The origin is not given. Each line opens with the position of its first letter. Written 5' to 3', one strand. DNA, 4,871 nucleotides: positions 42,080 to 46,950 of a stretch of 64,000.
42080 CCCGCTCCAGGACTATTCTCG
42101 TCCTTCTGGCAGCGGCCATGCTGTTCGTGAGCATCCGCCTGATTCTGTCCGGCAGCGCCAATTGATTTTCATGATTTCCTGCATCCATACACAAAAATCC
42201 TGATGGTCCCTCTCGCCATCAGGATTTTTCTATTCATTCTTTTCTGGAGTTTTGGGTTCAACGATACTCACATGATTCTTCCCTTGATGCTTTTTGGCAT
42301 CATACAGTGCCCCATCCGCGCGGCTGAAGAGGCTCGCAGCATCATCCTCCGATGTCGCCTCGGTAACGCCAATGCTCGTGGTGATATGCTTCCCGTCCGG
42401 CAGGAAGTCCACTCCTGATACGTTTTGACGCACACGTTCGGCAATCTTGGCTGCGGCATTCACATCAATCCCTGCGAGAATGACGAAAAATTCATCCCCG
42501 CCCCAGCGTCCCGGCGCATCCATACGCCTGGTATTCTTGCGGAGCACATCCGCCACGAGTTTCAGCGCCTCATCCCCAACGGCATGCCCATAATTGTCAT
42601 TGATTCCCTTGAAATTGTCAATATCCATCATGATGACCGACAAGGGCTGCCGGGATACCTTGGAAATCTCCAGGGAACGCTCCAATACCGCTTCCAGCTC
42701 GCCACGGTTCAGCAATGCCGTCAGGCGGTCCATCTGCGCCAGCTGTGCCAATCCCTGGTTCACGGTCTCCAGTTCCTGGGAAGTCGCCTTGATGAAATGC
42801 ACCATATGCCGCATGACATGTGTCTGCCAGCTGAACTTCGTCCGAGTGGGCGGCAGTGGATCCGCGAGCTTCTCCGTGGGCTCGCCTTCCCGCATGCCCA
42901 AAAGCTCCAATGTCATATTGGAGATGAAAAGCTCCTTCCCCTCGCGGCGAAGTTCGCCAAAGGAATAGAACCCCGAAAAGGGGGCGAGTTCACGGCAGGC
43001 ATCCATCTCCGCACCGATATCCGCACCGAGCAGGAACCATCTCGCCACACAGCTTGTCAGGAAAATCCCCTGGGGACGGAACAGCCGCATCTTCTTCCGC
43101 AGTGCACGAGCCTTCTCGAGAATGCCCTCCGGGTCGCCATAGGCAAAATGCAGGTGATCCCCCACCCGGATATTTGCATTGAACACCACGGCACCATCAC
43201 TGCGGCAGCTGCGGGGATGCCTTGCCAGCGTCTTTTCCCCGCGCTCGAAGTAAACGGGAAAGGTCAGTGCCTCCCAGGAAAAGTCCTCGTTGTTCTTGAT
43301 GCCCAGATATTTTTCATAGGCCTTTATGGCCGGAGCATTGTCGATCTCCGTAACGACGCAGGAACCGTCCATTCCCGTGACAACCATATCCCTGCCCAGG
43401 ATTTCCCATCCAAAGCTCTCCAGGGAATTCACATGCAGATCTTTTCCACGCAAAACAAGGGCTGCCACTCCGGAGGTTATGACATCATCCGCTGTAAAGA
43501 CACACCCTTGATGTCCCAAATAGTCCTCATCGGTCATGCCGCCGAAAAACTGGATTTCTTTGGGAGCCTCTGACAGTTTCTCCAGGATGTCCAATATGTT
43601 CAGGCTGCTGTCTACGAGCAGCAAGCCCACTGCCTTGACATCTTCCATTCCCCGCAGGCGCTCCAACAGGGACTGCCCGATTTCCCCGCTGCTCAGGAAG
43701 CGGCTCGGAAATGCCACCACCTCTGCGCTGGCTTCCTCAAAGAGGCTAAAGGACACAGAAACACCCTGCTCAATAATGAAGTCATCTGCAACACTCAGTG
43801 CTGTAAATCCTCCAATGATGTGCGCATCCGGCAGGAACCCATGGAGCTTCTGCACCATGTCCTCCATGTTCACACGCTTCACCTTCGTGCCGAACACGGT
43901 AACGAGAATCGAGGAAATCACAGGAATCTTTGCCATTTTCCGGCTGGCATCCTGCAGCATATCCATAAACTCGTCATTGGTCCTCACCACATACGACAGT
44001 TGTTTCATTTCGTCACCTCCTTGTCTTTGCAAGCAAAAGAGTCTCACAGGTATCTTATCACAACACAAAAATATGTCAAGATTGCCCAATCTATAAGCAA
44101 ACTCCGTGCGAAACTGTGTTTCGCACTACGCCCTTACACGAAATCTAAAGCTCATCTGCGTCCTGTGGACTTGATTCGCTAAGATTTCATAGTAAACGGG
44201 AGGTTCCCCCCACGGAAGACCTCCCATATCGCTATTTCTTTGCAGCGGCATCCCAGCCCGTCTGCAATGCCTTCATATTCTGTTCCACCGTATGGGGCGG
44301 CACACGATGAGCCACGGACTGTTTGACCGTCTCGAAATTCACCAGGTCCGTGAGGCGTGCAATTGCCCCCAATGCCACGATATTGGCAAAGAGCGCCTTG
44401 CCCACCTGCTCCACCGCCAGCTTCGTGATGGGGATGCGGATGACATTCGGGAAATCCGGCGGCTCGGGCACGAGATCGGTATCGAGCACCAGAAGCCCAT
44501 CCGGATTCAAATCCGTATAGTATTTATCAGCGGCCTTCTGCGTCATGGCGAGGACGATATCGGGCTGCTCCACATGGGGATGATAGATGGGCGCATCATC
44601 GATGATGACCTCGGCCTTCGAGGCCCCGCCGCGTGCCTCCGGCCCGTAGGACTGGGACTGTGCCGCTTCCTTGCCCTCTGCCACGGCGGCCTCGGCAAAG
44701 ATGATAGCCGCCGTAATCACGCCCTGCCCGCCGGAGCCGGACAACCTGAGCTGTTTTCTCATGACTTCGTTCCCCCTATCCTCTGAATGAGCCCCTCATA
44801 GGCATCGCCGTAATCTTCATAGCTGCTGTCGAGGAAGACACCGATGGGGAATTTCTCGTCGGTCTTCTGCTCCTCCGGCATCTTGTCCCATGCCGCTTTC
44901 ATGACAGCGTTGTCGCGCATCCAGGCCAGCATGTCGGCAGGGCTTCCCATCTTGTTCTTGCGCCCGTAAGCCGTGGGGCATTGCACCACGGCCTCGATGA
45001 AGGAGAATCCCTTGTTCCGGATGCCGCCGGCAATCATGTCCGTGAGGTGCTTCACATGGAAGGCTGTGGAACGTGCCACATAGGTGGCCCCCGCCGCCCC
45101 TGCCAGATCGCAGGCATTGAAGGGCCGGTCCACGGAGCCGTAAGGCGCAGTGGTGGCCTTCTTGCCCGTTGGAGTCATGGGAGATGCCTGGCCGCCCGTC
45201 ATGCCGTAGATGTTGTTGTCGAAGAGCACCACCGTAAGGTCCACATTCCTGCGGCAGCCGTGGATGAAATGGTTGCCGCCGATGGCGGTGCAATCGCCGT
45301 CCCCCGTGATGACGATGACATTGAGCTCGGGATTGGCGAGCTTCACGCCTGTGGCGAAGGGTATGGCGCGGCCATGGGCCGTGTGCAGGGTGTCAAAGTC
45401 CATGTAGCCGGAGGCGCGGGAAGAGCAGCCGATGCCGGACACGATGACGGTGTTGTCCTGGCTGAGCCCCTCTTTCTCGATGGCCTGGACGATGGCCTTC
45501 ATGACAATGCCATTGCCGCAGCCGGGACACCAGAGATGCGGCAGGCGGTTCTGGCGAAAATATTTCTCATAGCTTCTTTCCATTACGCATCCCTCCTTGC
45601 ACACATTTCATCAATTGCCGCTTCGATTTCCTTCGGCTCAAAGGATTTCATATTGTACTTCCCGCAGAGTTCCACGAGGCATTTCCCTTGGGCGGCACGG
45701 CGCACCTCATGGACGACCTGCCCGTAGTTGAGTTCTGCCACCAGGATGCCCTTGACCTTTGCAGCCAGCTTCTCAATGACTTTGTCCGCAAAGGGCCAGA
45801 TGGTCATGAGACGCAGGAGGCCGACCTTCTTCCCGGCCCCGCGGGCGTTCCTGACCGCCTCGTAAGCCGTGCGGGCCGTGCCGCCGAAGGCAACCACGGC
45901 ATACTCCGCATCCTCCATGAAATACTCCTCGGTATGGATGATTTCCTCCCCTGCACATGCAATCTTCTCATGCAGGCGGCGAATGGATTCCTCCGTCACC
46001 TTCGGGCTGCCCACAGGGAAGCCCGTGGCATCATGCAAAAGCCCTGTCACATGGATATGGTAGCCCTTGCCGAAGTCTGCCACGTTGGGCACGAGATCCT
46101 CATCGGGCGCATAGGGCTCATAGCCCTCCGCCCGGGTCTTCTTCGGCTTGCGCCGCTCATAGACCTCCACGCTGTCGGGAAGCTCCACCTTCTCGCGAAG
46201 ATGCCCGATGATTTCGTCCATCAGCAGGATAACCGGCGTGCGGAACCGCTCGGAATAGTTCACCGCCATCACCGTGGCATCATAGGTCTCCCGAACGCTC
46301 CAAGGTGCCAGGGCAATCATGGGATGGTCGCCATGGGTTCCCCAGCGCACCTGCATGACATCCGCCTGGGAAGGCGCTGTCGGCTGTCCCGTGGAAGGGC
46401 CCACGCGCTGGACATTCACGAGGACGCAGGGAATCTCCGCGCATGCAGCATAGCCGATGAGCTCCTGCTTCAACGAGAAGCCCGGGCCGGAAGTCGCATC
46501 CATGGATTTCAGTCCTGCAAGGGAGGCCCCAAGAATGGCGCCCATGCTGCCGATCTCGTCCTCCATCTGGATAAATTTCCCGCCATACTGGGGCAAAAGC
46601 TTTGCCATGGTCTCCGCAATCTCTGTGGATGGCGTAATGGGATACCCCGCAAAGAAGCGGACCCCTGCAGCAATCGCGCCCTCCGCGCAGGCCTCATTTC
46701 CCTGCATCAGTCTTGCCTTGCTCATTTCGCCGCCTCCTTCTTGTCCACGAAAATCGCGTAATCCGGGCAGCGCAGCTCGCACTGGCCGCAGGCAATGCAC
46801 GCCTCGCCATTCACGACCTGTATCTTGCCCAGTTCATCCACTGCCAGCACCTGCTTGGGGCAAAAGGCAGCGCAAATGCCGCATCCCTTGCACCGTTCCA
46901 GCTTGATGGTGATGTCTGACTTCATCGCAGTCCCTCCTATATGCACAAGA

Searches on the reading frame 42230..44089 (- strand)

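Call 42: search_protein_families(library=pfam, proteins=[window:42230-44089:-], max_evalue=0.00001)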
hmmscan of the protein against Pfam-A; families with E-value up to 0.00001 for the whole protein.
window:42230-44089:- (619 aa): 3 families
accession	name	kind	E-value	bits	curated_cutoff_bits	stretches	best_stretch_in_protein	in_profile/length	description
PF00990.26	GGDEF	-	2.7e-41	141.5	23.8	1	451-603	1-159/161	Diguanylate cyclase, GGDEF domain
PF08495.15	FIST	-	6e-25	88.7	23.2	1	62-251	2-188/189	FIST N domain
PF10442.14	FIST_C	-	6.6e-22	78.5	28.5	1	254-380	1-129/131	FIST C domain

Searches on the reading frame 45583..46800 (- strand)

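Call 43: search_protein_families(library=pfam, proteins=[window:45583-46800:-], max_evalue=0.00001)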
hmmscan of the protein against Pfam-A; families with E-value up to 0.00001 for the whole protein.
window:45583-46800:- (405 aa): 2 families
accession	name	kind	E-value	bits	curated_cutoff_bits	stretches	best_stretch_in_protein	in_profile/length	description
PF01855.24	POR_N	-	7.7e-67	225.8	27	1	40-265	1-220/231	Pyruvate flavodoxin/ferredoxin oxidoreductase, thiamine diP-bdg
PF17147.9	PFOR_II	-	3.9e-20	72.5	27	1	298-392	1-102/102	Pyruvate:ferredoxin oxidoreductase core domain II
